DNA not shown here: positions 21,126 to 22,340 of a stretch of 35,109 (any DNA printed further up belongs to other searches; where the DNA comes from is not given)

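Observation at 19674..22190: GT-C-like membrane protein paired with a GtrB/CsbB-type polyprenyl-phosphate GT2: an extracytoplasmic glycosylation module without a visible flippase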

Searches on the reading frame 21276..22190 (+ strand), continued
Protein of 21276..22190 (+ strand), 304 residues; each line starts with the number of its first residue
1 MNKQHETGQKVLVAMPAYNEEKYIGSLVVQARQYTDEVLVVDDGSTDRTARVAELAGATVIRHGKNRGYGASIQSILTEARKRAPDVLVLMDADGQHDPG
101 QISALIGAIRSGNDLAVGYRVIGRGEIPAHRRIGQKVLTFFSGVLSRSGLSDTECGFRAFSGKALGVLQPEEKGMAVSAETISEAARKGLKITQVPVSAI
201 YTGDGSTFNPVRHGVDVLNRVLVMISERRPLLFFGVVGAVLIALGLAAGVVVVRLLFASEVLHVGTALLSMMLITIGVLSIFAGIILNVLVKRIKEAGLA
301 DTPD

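Call 45: find_encoding_contigs(protein=P0322, flank=10000, max_places=1)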
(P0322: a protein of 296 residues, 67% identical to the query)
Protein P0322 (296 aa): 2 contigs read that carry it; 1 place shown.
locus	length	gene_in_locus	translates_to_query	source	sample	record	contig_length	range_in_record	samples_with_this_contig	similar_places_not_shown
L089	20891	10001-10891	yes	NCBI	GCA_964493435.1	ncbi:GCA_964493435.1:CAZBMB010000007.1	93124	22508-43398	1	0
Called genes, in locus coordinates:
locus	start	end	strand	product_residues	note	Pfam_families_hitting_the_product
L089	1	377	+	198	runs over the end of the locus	PF00117:GATase, PF07722:Peptidase_C26 (weak)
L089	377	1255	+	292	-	PF01063:Aminotran_4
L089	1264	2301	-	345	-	PF01118:Semialdhyde_dh, PF22698:Semialdhyde_dhC_1, PF02774:Semialdhyde_dhC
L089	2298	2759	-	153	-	PF14196:ATC_hydrolase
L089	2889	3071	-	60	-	-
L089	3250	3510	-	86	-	-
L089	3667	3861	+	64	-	-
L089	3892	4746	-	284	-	PF02569:Pantoate_ligase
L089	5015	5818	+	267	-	PF00977:His_biosynth, PF02581:TMP-TENI (faint), PF00290:Trp_syntA (faint), PF01207:Dus (faint), PF03060:NMO (faint)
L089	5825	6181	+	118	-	PF01502:PRA-CH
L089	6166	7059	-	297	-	PF07136:DUF1385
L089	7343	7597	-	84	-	PF01016:Ribosomal_L27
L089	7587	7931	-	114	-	PF00829:Ribosomal_L21p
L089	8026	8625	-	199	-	PF01121:CoaE, PF13671:AAA_33 (weak)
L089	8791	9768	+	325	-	PF00389:2-Hacid_dh, PF02826:2-Hacid_dh_C, PF03446:NAD_binding_2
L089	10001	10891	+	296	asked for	PF00535:Glycos_transf_2, PF13641:Glyco_tranf_2_3 (weak)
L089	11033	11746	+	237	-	PF00483:NTP_transferase, PF12804:NTP_transf_3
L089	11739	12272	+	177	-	PF08645:PNK3P, PF00702:Hydrolase, PF13419:HAD_2, PF13242:Hydrolase_like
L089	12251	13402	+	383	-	PF13439:Glyco_transf_4, PF13579:Glyco_trans_4_4, PF00534:Glycos_transf_1, PF13692:Glyco_trans_1_4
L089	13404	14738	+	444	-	PF03721:UDPG_MGDP_dh_N, PF00984:UDPG_MGDP_dh, PF03720:UDPG_MGDP_dh_C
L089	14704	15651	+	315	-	PF07993:NAD_binding_4 (faint), PF04321:RmlD_sub_bind, PF01073:3Beta_HSD, PF01370:Epimerase, PF02719:Polysacc_synt_2, PF16363:GDP_Man_Dehyd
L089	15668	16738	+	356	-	PF02388:FemAB (faint), PF13480:Acetyltransf_6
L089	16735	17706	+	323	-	PF01522:Polysacc_deac_1 (weak)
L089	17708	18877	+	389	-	PF01041:DegT_DnrJ_EryC1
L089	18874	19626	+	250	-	PF01209:Ubie_methyltran, PF05175:MTS (weak), PF13489:Methyltransf_23 (weak), PF13847:Methyltransf_31, PF08241:Methyltransf_11, PF08242:Methyltransf_12 (weak), PF13649:Methyltransf_25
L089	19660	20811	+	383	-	PF13439:Glyco_transf_4, PF13477:Glyco_trans_4_2 (weak), PF13579:Glyco_trans_4_4, PF20706:GT4-conflict, PF00534:Glycos_transf_1, PF13692:Glyco_trans_1_4, PF13524:Glyco_trans_1_2 (weak)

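Call 71: find_related_loci(query=window:21276-22190:+, collection=metagenome_contigs, flank=10000)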
Query window:21276-22190:+ (304 aa) in metagenome_contigs; peptide patterns used: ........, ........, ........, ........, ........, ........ (x = any residue, [..] = any of these).
600 stretches matched a pattern (row limit reached: there are more); 574 encode a relative of the query (tblastn E <= 1e-3); the best 80 are kept; 80 distinct loci.
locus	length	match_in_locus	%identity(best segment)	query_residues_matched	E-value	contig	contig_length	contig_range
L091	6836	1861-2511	49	10-225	3e-68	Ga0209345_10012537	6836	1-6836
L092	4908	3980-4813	43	11-287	2e-67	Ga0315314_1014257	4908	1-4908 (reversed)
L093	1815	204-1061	39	11-292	3e-64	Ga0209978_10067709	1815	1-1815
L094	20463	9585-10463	39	7-296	2e-61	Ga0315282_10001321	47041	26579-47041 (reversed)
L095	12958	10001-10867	40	11-296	5e-61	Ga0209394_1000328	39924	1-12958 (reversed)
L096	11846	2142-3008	39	10-298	2e-59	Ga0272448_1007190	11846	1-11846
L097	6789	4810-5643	43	11-289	1e-57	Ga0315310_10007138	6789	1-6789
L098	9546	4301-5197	36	1-296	1e-57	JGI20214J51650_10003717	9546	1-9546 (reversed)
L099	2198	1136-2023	37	11-296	3e-56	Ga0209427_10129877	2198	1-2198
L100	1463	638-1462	38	10-282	2e-57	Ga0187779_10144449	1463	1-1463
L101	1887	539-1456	34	1-295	6e-52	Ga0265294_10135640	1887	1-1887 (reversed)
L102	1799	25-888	37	4-292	6e-49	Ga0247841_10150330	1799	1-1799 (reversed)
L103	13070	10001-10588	38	12-206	5e-38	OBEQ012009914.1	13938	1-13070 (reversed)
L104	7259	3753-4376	35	6-212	8e-38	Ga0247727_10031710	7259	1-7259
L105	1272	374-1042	35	9-233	1e-38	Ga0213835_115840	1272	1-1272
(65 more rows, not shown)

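Call 78: search_solved_structures(query=window:21276-22190:+, max_evalue=1e-8, show_alignments=2)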
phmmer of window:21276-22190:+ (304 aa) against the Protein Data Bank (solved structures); distinct sequences matched with E-value up to 1e-8: 4.
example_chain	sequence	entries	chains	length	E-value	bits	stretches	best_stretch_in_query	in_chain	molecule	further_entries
5mlz_A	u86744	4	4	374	3.9e-14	55.8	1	8-140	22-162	Dolichol monophosphate mannose synthase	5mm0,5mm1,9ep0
9bhc_C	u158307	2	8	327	7.6e-10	41.8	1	9-285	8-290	Undecaprenyl-phosphate 4-deoxy-4-formamido-L-arabinose transferase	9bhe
8vxh_A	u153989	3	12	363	1.1e-09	41.3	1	9-285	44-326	Undecaprenyl-phosphate 4-deoxy-4-formamido-L-arabinose transferase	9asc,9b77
9hwj_A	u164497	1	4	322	1.8e-09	40.5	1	9-285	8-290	Undecaprenyl-phosphate 4-deoxy-4-formamido-L-arabinose transferase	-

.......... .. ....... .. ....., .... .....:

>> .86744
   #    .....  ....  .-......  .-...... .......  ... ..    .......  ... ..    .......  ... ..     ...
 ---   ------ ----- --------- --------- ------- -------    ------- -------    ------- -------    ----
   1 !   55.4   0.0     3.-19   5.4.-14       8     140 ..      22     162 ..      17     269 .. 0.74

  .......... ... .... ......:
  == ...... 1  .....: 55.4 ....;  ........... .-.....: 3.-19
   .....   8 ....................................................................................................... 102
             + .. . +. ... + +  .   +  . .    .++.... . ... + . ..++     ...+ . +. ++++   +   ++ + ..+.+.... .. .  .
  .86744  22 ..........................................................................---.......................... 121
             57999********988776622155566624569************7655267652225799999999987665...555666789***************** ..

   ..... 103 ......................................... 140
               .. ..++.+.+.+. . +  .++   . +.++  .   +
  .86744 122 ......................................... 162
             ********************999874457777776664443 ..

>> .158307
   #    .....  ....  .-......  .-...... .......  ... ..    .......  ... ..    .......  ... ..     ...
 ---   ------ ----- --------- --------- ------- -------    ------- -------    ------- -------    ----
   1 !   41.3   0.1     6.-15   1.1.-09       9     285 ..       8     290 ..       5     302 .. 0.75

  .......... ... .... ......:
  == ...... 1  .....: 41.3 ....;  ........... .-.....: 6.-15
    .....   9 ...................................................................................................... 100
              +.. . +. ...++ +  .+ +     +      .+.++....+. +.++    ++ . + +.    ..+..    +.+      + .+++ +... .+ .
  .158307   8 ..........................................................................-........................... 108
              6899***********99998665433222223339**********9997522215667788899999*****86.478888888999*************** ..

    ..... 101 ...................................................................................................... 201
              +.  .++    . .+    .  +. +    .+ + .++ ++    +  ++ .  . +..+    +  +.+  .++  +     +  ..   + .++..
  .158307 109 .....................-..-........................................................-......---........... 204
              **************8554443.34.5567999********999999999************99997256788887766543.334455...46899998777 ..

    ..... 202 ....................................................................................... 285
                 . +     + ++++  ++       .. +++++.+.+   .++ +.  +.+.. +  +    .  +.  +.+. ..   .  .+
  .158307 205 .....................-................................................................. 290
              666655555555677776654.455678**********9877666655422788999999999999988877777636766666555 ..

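Call 84: search_protein_families(library=ncbifam, proteins=[L085:5028-5954:+], max_evalue=0.001)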
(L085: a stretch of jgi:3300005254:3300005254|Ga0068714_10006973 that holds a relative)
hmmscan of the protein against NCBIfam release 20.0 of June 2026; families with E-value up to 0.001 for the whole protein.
L085:5028-5954:+ (308 aa): 14 families
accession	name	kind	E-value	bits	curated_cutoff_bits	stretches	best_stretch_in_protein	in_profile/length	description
TIGR04182.1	glyco_TIGR04182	equivalog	7.2e-31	107.6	325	2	50-189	3-137/293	S-layer glycoprotein N-glycosyltransferase AglJ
NF058614.1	PPMAGASynPpgS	equivalog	1e-20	74.2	370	1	51-184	4-138/226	polyprenyl-phospho-N-acetylgalactosaminyl synthase PpgS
TIGR04283.1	glyco_like_mftF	equivalog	3.5e-15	56.2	182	1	49-151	1-99/221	TIGR04283 family arsenosugar biosynthesis glycosyltransferase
NF047588.1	GlcsyltransPgfSStrep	equivalog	1.5e-13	50.7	500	1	49-174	3-135/308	glycosyltransferase PgfS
NF010496.0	PRK13915.1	equivalog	1.9e-13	50.2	262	1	45-151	29-145/307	glucosyl-3-phosphoglycerate synthase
TIGR03965.1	mycofact_glyco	equivalog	1.4e-12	47.3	280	1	37-147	64-178/467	mycofactocin biosynthesis glycosyltransferase MftF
NF041391.1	DPhHxTase_Halo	equivalog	4.3e-11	42.2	375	1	57-189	5-131/213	dolichyl-phosphate hexose transferase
TIGR03937.1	PgaC_IcaA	equivalog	7.1e-11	41.7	422.3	1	29-149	27-151/407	poly-beta-1,6-N-acetyl-D-glucosamine synthase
NF041875.1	EPS_EpsD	equivalog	7.6e-11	42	370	1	49-159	1-115/325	exopolysaccharide biosynthesis glycosyltransferase EpsD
NF007986.1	PRK10714.1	equivalog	7.1e-10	38.4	529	1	48-156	7-122/316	undecaprenyl-phosphate 4-deoxy-4-formamido-L-arabinose transferase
NF007482.0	PRK10073.1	equivalog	2.7e-09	36.5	423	1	45-154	4-116/334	glycosyltransferase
TIGR03469.1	HpnB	hypoth_equivalog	1.3e-07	31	379.25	1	26-156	20-168/386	hopene-associated glycosyltransferase HpnB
TIGR04009.1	wcaE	equivalog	0.00036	19.9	369.2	1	53-158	8-117/248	colanic acid biosynthesis glycosyltransferase WcaE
NF047683.1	TeichurnBiosyTuaG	equivalog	0.00077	19.2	400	0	46-142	5-105/252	teichuronic acid biosynthesis protein TuaG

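Call 86: search_protein_families(library=pfam, proteins=[L096:9668-11533:-], max_evalue=0.001)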
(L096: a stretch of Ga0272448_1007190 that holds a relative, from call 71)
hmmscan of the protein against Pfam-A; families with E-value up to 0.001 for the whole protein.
L096:9668-11533:- (622 aa): 1 family
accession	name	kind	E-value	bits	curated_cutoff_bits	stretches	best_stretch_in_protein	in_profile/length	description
PF07760.16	DUF1616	-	2.5e-45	155.4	31.6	1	361-620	5-307/307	Protein of unknown function (DUF1616)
